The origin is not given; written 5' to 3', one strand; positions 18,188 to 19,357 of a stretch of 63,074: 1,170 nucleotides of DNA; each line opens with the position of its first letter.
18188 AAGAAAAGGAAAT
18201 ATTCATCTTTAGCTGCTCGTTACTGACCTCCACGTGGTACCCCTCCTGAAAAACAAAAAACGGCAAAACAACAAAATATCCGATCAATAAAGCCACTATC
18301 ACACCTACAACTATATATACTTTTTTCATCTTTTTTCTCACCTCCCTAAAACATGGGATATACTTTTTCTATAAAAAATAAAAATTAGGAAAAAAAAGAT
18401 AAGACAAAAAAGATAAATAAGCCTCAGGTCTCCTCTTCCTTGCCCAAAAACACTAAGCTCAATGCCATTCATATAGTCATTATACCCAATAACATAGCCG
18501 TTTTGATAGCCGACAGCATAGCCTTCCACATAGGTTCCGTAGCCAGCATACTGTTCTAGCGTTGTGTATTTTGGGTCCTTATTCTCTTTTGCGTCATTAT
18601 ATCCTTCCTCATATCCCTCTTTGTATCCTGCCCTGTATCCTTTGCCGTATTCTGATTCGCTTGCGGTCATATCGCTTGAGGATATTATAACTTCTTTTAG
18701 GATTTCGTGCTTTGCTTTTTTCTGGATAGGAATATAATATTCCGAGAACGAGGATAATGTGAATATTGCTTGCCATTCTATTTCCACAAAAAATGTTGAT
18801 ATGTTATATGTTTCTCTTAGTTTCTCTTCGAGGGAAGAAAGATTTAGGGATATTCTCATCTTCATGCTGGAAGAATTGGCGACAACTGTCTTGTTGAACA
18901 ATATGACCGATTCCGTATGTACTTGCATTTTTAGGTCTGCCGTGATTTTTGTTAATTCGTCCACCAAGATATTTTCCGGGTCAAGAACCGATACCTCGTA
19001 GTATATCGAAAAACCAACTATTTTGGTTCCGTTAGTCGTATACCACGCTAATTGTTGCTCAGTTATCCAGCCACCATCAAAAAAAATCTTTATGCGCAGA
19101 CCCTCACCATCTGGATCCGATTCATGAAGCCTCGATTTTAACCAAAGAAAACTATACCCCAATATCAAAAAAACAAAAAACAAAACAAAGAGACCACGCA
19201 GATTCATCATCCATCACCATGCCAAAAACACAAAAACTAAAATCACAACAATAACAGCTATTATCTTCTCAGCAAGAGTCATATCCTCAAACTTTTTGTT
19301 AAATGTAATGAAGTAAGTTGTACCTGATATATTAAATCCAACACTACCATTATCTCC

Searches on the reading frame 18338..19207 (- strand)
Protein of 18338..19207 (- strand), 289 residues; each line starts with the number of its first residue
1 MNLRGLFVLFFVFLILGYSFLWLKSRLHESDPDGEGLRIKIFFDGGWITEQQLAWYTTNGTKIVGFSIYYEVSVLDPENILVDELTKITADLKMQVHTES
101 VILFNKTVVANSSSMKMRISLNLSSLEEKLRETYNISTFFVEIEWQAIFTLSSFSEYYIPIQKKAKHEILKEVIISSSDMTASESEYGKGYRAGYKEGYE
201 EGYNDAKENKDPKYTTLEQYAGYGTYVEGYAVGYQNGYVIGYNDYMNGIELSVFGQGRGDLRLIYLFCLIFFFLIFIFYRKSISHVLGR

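Call 69: search_protein_families(library=pfam, proteins=[window:18338-19207:-], max_evalue=0.01)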
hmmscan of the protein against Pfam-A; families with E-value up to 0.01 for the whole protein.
window:18338-19207:- (289 aa): 1 family
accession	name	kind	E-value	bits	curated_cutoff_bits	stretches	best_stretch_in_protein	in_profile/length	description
PF09811.14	Yae1_N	-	0.0043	17.2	27.5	0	227-242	19-34/39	Essential protein Yae1, N terminal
